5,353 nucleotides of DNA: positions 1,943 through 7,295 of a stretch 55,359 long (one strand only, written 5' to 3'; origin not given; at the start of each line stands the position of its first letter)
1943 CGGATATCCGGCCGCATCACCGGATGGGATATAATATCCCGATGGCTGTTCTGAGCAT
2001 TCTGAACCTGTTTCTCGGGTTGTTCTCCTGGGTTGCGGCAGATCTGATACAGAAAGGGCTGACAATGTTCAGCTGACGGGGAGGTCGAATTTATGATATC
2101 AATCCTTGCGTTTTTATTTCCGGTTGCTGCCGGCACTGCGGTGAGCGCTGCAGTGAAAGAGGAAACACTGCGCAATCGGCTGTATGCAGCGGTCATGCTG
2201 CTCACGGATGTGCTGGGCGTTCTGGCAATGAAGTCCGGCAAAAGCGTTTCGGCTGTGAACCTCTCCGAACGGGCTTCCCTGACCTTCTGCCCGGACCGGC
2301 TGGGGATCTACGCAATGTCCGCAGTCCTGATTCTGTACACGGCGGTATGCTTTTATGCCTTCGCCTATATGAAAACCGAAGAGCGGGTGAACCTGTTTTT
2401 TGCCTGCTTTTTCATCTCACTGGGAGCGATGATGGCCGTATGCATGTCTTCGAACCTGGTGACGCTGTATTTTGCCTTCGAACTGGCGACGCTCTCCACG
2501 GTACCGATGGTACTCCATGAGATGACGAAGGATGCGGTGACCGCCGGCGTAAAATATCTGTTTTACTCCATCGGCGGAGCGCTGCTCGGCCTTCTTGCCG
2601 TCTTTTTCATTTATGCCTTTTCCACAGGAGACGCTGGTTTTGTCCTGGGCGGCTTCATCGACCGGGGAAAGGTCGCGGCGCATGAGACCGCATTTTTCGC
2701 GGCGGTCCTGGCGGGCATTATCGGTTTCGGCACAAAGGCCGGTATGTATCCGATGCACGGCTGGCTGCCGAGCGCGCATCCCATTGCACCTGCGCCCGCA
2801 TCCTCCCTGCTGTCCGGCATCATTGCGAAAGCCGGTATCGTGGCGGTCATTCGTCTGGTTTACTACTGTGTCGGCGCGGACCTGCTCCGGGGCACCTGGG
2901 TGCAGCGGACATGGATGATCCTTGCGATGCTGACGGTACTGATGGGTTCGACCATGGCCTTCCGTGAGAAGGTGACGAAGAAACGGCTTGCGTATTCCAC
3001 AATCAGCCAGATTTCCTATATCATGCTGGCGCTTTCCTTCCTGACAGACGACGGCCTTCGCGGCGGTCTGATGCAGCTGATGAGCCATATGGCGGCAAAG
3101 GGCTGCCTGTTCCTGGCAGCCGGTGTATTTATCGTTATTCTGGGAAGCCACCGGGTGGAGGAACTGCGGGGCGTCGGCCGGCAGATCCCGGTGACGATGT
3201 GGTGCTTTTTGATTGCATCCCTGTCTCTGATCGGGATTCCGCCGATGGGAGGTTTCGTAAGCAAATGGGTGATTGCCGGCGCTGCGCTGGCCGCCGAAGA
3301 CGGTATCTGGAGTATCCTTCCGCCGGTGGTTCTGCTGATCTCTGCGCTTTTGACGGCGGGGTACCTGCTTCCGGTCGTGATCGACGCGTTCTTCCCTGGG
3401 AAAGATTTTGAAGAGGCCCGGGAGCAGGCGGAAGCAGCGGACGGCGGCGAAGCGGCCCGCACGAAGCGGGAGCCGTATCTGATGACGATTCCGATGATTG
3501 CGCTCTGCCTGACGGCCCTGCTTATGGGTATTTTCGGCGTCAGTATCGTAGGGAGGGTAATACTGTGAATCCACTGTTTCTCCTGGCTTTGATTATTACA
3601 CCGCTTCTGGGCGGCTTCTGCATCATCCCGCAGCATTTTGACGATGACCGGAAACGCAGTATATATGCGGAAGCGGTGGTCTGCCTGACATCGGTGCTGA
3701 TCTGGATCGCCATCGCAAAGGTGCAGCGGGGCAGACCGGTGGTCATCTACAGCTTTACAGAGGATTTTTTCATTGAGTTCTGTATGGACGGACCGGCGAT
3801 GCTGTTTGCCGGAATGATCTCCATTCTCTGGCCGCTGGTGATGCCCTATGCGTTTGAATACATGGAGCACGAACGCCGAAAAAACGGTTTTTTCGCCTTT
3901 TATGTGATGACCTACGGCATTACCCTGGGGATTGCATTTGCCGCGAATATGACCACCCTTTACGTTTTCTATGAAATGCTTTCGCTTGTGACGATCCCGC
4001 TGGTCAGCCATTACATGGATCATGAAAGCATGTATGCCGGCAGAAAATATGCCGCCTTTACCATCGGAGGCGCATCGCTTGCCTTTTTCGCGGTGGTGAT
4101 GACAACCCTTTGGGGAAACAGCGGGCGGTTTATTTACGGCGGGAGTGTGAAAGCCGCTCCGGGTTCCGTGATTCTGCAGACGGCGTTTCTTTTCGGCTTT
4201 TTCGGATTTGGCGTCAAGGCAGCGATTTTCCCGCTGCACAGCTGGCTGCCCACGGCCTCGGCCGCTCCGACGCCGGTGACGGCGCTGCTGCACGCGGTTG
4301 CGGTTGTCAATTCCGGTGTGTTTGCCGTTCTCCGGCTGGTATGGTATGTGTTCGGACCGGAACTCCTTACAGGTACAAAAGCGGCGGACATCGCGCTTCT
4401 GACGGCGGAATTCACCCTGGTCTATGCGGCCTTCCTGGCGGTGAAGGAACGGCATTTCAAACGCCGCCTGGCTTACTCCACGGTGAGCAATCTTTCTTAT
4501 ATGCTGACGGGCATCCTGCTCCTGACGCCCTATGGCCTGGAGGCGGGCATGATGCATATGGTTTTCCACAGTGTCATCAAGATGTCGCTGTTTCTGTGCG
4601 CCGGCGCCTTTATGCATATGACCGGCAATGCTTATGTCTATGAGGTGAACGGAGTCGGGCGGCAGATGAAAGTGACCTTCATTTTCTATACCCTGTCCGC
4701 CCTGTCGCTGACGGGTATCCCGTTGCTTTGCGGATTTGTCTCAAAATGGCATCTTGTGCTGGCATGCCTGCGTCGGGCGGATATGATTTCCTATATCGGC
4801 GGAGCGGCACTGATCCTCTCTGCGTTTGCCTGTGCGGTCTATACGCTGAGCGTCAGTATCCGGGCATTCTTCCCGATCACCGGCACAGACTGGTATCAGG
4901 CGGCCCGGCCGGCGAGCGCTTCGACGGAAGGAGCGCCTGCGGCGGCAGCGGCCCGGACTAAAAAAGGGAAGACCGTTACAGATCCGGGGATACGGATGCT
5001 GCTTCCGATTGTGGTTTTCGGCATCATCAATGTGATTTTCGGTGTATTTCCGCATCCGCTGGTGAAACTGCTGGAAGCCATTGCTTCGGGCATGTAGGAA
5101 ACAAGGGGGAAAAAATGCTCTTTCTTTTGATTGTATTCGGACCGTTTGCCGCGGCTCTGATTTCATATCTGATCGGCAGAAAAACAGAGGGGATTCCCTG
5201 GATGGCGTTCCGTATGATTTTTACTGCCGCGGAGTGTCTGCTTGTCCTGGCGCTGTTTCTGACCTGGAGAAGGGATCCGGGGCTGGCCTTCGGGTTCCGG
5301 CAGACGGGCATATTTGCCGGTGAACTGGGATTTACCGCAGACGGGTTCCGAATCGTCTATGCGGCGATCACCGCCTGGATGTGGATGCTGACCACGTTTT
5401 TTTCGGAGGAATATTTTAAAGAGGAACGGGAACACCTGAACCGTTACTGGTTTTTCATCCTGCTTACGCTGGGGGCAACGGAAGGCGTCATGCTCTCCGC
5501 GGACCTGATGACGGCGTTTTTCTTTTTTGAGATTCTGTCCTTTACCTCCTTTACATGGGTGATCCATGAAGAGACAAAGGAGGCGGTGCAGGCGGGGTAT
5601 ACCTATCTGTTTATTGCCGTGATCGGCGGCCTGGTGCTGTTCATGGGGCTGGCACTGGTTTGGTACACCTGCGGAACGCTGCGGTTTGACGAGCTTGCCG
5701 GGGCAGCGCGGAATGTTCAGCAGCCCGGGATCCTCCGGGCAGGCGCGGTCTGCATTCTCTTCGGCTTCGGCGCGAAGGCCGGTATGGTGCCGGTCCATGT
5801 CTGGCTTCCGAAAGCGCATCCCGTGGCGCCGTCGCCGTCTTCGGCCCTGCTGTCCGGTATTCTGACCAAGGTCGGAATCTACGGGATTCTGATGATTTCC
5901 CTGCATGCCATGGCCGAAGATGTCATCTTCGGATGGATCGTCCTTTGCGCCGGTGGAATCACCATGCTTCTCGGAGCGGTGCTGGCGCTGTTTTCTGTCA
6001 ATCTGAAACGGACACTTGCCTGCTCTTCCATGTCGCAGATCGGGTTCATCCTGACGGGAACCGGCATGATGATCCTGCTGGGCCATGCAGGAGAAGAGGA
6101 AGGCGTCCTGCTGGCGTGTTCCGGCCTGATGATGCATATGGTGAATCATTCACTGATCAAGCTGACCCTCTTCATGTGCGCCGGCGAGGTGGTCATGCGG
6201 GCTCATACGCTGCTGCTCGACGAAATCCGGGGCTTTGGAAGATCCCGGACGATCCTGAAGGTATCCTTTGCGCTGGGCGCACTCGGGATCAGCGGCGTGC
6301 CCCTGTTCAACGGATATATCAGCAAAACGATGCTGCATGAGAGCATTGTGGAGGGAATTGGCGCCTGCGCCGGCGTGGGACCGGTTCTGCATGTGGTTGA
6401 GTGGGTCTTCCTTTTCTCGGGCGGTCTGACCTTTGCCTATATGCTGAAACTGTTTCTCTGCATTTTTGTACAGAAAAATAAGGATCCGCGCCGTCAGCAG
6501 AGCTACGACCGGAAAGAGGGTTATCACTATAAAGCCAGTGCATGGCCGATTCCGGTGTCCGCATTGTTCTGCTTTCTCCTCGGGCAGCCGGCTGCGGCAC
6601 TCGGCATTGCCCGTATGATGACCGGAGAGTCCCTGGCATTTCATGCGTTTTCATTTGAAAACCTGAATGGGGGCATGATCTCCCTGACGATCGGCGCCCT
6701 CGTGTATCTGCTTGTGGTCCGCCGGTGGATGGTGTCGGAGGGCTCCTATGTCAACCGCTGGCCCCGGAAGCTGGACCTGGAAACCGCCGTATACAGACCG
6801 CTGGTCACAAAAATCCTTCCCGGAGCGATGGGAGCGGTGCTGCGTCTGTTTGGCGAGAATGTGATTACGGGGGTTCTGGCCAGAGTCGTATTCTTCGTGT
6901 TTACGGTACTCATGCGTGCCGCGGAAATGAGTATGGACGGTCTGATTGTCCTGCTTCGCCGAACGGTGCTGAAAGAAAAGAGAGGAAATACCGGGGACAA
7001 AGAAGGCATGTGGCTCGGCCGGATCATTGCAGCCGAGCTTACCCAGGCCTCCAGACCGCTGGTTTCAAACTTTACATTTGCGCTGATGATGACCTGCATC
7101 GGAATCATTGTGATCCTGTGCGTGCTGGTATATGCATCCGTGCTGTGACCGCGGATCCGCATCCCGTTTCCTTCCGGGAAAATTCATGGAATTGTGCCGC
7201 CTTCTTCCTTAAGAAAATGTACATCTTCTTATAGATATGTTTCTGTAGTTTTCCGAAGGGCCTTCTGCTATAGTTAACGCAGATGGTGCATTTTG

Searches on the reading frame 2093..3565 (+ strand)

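Call 20: search_protein_families(library=pfam, proteins=[window:2093-3565:+], max_evalue=0.001)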
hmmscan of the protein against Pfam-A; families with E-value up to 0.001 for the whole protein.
window:2093-3565:+ (491 aa): 2 families
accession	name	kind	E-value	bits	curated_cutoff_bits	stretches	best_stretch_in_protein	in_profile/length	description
PF00361.26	Proton_antipo_M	-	6.5e-48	163.9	21.5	1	119-403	1-280/294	NADH:quinone oxidoreductase/Mrp antiporter, TM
PF00662.26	Proton_antipo_N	-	0.00034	20.9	24.5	1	61-103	9-51/51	NADH-Ubiquinone oxidoreductase (complex I), chain 5 N-terminus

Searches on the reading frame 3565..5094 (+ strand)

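Call 20: search_protein_families(library=pfam, proteins=[window:3565-5094:+], max_evalue=0.001)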
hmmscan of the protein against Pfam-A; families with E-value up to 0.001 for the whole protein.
window:3565-5094:+ (510 aa): 2 families
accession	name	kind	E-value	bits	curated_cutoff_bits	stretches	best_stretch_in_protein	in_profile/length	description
PF00361.26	Proton_antipo_M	-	1.5e-43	149.5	21.5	1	126-408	1-281/294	NADH:quinone oxidoreductase/Mrp antiporter, TM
PF00662.26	Proton_antipo_N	-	0.00021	21.6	24.5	1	70-110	11-51/51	NADH-Ubiquinone oxidoreductase (complex I), chain 5 N-terminus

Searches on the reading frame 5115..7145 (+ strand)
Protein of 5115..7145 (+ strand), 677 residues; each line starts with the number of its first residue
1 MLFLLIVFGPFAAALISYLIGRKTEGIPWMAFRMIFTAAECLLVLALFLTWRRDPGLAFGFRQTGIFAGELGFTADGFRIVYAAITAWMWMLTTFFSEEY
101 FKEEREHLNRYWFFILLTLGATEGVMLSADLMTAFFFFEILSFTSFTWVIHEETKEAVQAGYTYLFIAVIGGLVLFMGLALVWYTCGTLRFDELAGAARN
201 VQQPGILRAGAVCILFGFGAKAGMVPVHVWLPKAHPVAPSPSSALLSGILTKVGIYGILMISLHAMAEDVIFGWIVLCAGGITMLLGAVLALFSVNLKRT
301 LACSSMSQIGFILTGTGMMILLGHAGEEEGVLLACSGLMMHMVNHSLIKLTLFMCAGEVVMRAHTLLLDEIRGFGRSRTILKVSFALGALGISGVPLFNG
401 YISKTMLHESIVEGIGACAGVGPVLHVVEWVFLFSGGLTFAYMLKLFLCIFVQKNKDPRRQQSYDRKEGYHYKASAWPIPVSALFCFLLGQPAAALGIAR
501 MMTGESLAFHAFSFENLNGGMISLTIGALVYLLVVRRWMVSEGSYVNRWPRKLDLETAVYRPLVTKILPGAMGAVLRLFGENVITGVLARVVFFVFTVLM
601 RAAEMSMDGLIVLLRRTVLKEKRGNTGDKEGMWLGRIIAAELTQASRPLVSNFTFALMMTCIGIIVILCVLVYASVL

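Call 20: search_protein_families(library=pfam, proteins=[window:5115-7145:+], max_evalue=0.001)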
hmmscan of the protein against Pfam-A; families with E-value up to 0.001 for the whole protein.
window:5115-7145:+ (677 aa): 2 families
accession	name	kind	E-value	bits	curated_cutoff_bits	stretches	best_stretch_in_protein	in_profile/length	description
PF00361.26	Proton_antipo_M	-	2.5e-51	175.1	21.5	1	128-412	1-276/294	NADH:quinone oxidoreductase/Mrp antiporter, TM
PF10125.14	NADHdeh_related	-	9.8e-10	38.6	27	1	118-228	77-182/218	NADH dehydrogenase I, subunit N related protein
